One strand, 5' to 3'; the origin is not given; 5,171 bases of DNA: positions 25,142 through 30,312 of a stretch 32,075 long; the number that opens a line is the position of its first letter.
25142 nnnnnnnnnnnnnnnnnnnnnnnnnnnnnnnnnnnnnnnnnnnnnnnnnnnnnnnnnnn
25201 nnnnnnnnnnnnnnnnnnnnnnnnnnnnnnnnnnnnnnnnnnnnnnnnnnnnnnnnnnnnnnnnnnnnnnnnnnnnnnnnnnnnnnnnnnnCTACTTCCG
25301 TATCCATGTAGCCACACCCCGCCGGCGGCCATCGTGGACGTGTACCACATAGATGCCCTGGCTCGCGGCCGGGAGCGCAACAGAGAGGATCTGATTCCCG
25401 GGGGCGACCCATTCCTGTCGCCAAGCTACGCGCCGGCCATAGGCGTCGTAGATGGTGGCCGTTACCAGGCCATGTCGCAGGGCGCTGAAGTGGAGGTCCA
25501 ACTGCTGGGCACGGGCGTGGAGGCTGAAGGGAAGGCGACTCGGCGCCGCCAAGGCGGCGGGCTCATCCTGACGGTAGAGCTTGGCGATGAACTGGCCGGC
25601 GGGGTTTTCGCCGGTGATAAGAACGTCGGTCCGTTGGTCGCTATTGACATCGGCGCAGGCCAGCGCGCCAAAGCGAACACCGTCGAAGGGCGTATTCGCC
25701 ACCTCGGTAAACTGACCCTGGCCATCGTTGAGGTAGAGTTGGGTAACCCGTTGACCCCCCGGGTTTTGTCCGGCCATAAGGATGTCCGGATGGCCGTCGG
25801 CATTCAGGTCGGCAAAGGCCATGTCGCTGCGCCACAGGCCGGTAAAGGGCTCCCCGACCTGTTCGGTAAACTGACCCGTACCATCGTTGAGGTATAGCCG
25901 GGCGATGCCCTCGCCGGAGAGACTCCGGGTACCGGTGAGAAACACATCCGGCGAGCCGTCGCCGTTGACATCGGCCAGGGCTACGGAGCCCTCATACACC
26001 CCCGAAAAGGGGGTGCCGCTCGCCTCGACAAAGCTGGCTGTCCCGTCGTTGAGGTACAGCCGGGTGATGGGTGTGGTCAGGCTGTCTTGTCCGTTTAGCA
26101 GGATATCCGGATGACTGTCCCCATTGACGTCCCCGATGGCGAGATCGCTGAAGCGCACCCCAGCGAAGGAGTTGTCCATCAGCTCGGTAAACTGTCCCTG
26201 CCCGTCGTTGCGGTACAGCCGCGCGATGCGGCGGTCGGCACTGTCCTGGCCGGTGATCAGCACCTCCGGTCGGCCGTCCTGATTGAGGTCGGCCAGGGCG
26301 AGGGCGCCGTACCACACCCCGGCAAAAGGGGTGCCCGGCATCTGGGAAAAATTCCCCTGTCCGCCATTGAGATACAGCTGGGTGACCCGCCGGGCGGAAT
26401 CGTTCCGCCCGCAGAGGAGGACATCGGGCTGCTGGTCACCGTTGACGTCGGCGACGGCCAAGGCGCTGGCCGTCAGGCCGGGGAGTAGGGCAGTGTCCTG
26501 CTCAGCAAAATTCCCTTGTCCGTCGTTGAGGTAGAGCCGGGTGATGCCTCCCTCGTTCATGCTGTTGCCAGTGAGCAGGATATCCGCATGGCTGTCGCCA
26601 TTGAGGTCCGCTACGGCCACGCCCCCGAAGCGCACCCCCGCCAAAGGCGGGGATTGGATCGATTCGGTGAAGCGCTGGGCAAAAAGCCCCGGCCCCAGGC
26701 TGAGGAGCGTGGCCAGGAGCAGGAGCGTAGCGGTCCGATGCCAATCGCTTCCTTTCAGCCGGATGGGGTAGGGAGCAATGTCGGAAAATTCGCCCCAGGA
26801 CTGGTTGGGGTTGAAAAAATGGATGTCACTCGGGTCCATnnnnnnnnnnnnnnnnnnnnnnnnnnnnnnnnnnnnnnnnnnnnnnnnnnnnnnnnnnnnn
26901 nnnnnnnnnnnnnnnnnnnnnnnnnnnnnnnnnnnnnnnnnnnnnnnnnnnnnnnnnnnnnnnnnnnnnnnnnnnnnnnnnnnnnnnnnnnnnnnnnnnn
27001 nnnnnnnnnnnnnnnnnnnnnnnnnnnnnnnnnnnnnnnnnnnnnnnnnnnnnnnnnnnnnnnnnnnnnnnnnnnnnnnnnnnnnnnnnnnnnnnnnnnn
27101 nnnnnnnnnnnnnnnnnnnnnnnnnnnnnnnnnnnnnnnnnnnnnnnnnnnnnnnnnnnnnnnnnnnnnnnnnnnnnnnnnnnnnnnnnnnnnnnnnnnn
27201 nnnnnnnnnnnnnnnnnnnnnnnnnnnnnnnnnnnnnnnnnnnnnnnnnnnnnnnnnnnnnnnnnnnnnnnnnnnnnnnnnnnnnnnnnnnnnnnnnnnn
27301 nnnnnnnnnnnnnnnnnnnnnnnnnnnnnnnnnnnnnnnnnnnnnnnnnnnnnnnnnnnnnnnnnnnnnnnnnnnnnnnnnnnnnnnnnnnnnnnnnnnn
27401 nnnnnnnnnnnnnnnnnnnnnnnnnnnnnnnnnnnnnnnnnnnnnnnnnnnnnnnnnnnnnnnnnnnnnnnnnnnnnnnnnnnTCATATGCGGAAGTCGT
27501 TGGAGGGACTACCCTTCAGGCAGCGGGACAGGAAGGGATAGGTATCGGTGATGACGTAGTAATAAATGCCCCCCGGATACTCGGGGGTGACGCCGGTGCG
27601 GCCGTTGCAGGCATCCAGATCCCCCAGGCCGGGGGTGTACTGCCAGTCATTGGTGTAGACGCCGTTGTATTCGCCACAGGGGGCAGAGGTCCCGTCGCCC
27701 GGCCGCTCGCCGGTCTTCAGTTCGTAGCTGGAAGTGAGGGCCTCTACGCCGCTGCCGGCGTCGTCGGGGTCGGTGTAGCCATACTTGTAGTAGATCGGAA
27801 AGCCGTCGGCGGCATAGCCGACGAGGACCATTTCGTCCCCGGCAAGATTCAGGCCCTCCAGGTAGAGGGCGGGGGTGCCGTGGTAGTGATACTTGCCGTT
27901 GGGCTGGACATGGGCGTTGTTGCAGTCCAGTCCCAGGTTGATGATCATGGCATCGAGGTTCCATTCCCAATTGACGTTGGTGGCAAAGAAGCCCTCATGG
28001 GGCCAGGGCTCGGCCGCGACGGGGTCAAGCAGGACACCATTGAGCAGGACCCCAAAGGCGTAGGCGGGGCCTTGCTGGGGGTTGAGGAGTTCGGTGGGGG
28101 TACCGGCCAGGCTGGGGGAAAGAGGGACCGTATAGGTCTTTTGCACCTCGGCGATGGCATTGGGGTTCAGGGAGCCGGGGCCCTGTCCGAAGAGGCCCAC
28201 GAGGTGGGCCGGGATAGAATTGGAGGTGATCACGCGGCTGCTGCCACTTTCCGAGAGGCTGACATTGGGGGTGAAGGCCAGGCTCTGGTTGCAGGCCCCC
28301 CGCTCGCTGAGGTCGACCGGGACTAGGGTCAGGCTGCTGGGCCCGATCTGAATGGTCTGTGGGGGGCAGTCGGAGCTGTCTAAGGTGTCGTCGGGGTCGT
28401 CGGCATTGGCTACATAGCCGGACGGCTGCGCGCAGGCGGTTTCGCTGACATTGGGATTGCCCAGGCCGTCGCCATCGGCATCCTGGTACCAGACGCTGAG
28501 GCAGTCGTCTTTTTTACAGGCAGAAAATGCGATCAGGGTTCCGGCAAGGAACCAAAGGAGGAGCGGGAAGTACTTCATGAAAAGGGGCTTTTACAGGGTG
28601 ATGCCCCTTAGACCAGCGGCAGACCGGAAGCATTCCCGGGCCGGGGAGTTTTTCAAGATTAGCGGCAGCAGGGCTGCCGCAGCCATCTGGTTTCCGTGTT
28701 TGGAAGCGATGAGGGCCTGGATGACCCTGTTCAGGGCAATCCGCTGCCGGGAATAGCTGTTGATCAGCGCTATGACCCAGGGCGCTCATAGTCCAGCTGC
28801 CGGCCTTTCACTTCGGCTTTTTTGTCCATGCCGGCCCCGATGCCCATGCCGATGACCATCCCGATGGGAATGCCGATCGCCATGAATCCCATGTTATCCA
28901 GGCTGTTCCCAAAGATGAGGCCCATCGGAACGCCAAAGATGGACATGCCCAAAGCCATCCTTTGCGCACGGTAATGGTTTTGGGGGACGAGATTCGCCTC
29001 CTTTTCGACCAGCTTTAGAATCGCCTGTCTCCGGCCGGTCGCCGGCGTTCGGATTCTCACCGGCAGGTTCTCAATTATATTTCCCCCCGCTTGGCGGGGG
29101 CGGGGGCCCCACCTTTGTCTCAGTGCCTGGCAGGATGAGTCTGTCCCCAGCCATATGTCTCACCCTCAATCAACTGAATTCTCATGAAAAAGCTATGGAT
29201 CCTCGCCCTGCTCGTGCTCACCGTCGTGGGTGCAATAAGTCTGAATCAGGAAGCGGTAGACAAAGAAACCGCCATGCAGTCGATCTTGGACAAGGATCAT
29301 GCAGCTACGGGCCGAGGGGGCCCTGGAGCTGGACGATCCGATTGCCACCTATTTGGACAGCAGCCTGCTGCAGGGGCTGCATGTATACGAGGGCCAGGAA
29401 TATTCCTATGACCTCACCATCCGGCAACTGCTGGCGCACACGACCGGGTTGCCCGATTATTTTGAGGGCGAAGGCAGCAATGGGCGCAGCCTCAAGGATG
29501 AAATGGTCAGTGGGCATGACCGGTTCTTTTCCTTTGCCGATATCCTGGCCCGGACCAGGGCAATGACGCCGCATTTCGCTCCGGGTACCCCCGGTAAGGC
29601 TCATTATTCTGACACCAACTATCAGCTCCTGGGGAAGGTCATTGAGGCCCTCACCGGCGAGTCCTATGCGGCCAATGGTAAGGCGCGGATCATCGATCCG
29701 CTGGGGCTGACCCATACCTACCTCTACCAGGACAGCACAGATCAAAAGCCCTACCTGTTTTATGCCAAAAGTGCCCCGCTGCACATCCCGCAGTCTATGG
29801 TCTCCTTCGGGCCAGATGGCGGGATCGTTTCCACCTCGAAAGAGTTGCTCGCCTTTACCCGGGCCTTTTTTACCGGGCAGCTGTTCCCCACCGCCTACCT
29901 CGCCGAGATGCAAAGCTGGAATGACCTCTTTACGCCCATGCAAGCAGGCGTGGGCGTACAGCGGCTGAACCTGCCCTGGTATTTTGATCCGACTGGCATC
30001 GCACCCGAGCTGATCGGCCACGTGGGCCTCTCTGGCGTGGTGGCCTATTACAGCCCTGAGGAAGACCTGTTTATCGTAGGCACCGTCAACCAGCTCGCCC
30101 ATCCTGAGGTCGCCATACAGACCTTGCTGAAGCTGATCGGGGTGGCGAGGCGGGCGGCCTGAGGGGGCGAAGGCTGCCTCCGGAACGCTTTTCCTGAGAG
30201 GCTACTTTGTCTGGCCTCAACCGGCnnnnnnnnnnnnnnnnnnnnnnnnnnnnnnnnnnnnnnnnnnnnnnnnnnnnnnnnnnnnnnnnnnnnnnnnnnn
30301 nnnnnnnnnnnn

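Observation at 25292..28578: Operon of a YHYH lipoprotein, an N-terminal-His tail-anchored protein and a seven-blade FG-GAP T9SS cargo protein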

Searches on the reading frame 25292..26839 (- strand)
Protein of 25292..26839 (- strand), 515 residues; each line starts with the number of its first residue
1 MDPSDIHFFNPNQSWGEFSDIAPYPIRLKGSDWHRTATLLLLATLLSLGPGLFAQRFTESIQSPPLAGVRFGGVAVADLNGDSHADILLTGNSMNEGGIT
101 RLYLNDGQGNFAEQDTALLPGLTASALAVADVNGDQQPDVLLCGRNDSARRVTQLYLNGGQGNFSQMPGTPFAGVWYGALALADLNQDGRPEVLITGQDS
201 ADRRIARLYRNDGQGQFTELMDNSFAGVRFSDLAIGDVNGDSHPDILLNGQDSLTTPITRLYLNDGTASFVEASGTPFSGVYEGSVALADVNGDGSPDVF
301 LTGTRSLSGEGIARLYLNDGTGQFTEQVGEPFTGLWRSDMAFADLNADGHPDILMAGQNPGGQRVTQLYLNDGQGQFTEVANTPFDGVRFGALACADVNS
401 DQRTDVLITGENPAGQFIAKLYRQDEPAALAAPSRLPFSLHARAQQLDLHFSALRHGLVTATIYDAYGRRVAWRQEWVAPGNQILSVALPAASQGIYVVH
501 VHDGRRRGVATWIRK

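Call 3: search_protein_families(library=pfam, proteins=[window:25292-26839:-], max_evalue=0.01)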
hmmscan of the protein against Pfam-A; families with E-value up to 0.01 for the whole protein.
window:25292-26839:- (515 aa): 5 families
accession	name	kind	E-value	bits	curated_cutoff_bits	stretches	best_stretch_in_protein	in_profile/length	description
PF13517.12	FG-GAP_3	-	9.9e-58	193.1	26.9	6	290-354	1-60/61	FG-GAP-like repeat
PF01839.29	FG-GAP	-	7e-25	86.9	22.1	3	74-95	5-25/37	FG-GAP repeat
PF16743.10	PliI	-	4.7e-07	30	27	0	270-309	47-85/123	Periplasmic lysozyme inhibitor of I-type lysozyme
PF12256.14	TcdB_toxin_midN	-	0.0034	17.1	24.8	0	73-95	29-51/181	Insecticide toxin TcdB middle/N-terminal region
PF02776.23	TPP_enzyme_N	-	0.0038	17.4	26.8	0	119-152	73-106/119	Thiamine pyrophosphate enzyme, N-terminal TPP binding domain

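Call 4: search_protein_families(library=ncbifam, proteins=[window:25292-26839:-], max_evalue=0.01)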
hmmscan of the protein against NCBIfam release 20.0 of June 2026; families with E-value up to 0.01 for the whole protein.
window:25292-26839:- (515 aa): 6 families
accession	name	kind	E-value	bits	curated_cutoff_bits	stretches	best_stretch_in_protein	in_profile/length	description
NF047539.1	XAC2610_fam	domain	3.6e-23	81.9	35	1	341-380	2-43/89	XAC2610-related protein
NF033751.1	pallilysin_like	subfamily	3.9e-08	32.5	150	0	340-387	73-124/385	pallilysin-related adhesin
NF052323.1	T9SSA_dep_M6i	equivalog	8.1e-08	30.7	600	1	120-202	782-861/1043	T9SS-dependent M6-like inactivated metalloprotease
NF000157.1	fusid_est_FusH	equivalog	1.2e-06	27.5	999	1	72-253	315-499/520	fusidic acid esterase FusH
NF046077.1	LPS_M949_RS01915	subfamily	0.00037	20.5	60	0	173-195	64-86/154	M949_RS01915 family surface polysaccharide biosynthesis protein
TIGR04183.1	Por_Secre_tail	domain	0.0011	18.9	23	1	452-506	14-63/72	T9SS type A sorting domain-containing protein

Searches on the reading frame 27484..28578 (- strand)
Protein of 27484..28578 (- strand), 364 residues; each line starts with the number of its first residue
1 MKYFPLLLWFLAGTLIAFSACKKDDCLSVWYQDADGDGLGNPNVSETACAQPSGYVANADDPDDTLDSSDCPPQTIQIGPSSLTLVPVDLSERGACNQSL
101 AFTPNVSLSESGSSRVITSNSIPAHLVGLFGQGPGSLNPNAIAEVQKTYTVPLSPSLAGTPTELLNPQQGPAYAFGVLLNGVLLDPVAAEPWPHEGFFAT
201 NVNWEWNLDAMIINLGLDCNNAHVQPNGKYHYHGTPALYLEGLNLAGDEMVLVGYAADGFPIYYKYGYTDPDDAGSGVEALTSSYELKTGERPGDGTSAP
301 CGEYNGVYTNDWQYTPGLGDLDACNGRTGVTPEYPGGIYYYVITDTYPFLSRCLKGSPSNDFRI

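Call 3: search_protein_families(library=pfam, proteins=[window:27484-28578:-], max_evalue=0.01)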
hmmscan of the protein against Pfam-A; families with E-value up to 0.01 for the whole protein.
window:27484-28578:- (364 aa): 1 family
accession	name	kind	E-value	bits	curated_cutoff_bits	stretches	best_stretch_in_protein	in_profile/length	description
PF14240.11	YHYH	-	6.3e-64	215.9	25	1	148-356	1-193/193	YHYH protein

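Call 4: search_protein_families(library=ncbifam, proteins=[window:27484-28578:-], max_evalue=0.01)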
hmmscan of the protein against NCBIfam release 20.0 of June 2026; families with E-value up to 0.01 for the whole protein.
window:27484-28578:- (364 aa): 0 families

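Call 25: search_solved_structures(query=window:27484-28578:-, max_evalue=1)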
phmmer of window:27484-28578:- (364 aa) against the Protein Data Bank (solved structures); distinct sequences matched with E-value up to 1: 0.

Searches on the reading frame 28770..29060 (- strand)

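Call 3: search_protein_families(library=pfam, proteins=[window:28770-29060:-], max_evalue=0.01)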
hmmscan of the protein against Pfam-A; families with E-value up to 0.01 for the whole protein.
window:28770-29060:- (96 aa): 0 families

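Call 4: search_protein_families(library=ncbifam, proteins=[window:28770-29060:-], max_evalue=0.01)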
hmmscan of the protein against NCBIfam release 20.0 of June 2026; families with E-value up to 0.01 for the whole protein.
window:28770-29060:- (96 aa): 1 family
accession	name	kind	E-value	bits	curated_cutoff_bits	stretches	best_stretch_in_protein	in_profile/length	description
NF053611.1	YiaD_Gzip_OmpA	equivalog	0.0049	16.6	175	1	28-83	21-76/206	YiaD family glycine zipper/OmpA-like lipoprotein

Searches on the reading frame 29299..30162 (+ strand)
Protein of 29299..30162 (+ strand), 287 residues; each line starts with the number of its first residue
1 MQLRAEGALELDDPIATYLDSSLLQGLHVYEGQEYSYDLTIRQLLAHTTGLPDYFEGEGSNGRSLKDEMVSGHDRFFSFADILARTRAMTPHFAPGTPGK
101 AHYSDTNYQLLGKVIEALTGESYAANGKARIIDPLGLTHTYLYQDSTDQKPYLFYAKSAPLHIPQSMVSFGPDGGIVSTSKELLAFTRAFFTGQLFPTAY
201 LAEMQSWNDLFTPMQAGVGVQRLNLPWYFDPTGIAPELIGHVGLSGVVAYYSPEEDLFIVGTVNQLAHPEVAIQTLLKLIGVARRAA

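Call 3: search_protein_families(library=pfam, proteins=[window:29299-30162:+], max_evalue=0.01)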
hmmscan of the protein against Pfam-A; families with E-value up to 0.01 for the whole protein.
window:29299-30162:+ (287 aa): 1 family
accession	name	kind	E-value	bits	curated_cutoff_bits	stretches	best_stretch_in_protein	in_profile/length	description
PF00144.29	Beta-lactamase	-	4.7e-40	138.2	27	1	1-269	65-315/329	Beta-lactamase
